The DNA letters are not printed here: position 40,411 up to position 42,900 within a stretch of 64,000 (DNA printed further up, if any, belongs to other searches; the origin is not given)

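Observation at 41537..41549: In-frame G13 tract in the O-acetyltransferase: candidate phase-variation switch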

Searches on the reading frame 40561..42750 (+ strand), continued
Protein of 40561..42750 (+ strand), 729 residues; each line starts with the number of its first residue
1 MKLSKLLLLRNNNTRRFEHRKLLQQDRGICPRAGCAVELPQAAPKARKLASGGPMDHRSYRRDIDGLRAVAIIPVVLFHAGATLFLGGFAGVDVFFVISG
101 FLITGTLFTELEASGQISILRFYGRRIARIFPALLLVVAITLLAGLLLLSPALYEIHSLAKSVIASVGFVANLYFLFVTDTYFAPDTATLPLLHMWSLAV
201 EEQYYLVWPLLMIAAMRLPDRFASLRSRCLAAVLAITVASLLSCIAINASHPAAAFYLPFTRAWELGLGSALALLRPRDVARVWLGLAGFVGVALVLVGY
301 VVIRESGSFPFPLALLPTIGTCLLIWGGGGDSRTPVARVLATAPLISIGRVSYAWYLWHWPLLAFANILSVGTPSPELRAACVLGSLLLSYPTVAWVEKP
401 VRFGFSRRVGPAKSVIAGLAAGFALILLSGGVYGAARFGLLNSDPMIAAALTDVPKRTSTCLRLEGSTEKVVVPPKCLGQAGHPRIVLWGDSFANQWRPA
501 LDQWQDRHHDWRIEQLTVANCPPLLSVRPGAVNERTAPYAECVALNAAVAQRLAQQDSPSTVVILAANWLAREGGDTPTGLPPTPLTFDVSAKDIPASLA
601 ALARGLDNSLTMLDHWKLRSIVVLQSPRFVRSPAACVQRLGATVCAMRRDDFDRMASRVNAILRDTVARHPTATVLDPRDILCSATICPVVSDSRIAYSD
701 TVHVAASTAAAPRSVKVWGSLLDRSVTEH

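Call 61: predict_structure(alignment_id=A1)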
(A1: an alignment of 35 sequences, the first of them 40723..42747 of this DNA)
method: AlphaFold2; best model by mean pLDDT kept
length: 675 residues; sequences in the alignment: 35
mean_pLDDT: 92.4   pTM: 0.89
mean pLDDT of the five models: 92.4, 91.0, 90.3, 89.7, 89.6
residues with pLDDT >= 90: 554; 70-90: 97; 50-70: 20; < 50: 4
segments of 3 or more residues with pLDDT < 50: 1-4
pLDDT, mean of each block of 10 residues (from residue 1): 69 97 91 91 96 94 95 95 98 95 95 93 72 75 92 94 89 96 97 92 94 96 83 96 94 86 97 81 95 97 95 92 96 98 96 95 97 98 94 94 94 79 91 97 98 96 95 87 88 94 88 93 66 90 96 98 97 93 95 96 96 98 97 96 95 97 97 80
secondary structure, 60 per line:
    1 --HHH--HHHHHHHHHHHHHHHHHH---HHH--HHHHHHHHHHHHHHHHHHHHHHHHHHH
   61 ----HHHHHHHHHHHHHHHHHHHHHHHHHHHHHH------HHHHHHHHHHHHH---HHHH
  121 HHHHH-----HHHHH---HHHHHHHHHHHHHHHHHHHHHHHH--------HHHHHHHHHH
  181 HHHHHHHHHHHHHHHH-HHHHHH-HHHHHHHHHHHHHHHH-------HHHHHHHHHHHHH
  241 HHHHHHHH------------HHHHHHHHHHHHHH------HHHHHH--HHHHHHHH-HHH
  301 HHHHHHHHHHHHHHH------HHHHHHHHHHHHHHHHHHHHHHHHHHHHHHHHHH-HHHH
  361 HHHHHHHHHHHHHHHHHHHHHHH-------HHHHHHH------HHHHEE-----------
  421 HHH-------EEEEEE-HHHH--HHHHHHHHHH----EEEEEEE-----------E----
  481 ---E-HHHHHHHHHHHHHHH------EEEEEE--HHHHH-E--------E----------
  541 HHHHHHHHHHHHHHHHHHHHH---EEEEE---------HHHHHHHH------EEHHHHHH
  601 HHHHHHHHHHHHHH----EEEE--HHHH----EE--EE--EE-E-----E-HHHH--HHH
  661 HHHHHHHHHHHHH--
elements in order: H8-25 H34-60 H65-94 H101-113 H117-125 H131-135 H139-162 H171-196 H198-203 H205-220 H228-248 H261-274 H281-286 H289-296 H298-315 H322-355 H357-383 H391-397 H404-407 E431-436 H438-441 H444-453 E458-464 H486-500 E507-512 H515-519 H541-561 E565-569 H579-586 H595-614 E619-622 H625-628 H652-655 H658-673

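Call 63: fold_search(model_id=the predicted structure, library=pdb)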
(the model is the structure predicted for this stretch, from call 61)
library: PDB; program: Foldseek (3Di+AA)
matches with E <= 10: 793; with E <= 0.001: 1
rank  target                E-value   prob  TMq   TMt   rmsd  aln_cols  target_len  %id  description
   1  6se1                  7.3e-06  1.00  0.29  0.69   4.5       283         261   14  Structure of Salmonella ser. Paratyphi A lipopolysaccharide acetyltransferase periplasmic domain (released 2020-08-26)
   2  7trr                  1.4e-03  1.00  0.21  0.55   7.2       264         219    8  Structure of Neisseria gonorrhoeae peptidoglycan O-acetyltransferase B (PatB) with methylsulfonyl adduct (released 2023-02-01)
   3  7tjb                  1.6e-03  1.00  0.22  0.56   7.0       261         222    9  Structure of Neisseria gonorrhoeae peptidoglycan O-acetyltransferase B (PatB) (released 2023-01-18)
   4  8tlb                  1.7e-03  1.00  0.22  0.58   6.5       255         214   12  Crystal structure of the peptidoglycan O-acetyltransferase B (PatB) from Campylobacter jejuni, catalytic domain (released 2024-12-18)
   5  7smp_A                1.9e-03  0.25  0.10  0.09  29.1       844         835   10  CryoEM structure of NKCC1 Bu-I (released 2022-09-28)
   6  8gr2                  2.0e-03  1.00  0.23  0.65   6.4       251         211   10  Crystal structure of the GDSL-family esterase CJ0610C from Campylobacter jejuni (released 2022-11-16)
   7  7tlv                  2.6e-03  1.00  0.22  0.58   6.8       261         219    9  Structure of Neisseria gonorrhoeae peptidoglycan O-acetyltransferase B (PatB) substituted with selenomethionine (released 2023-01-25)
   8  3mil_B                3.7e-03  1.00  0.22  0.54   6.6       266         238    9  Crystal structure of isoamyl acetate-hydrolyzing esterase from Saccharomyces cerevisiae (released 2010-11-24)
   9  8a25                  5.7e-03  1.00  0.21  0.41   8.2       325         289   14  Lysophospholipase PlaA from Legionella pneumophila str. Corby - complex with PEG fragment (released 2023-06-14)
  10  9hi6_A                8.5e-03  1.00  0.23  0.61   5.3       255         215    9  Structure of scaffold FI6-focused design_04 in complex with FI6-Fab (released 2025-12-03)
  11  7n3n_B                8.9e-03  0.21  0.11  0.10  28.4       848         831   12  CryoEM structure of human NKCC1 state Fu-I (released 2022-09-28)
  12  3mil_A                1.1e-02  1.00  0.20  0.49   6.6       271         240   10  Crystal structure of isoamyl acetate-hydrolyzing esterase from Saccharomyces cerevisiae (released 2010-11-24)
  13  8a26                  1.3e-02  1.00  0.21  0.41   8.3       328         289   13  Lysophospholipase PlaA from Legionella pneumophila str. Corby - complex with palmitate (released 2023-06-14)
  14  4jgg_A                2.2e-02  1.00  0.22  0.70   4.4       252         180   13  Crystal Structure of TesA (released 2013-08-14)
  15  7tog                  3.9e-02  1.00  0.23  0.38   5.8       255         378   10  Crystal structure of carbohydrate esterase PbeAcXE, apoenzyme (released 2022-04-13)
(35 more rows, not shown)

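Call 65: list_cluster_members(proteins=[P0001, P0017, window:40723-42747:+])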
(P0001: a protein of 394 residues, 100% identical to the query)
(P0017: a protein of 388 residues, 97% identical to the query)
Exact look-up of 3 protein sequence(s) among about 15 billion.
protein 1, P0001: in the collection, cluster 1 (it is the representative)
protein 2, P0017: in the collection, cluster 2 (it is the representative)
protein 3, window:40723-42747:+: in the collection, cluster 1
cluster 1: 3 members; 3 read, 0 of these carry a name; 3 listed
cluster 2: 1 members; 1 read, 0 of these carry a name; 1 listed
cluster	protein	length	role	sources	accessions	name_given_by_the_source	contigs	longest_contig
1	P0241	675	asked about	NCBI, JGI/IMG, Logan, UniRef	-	-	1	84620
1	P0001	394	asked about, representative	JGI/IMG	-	-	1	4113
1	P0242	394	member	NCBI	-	-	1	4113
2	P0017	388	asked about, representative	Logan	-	-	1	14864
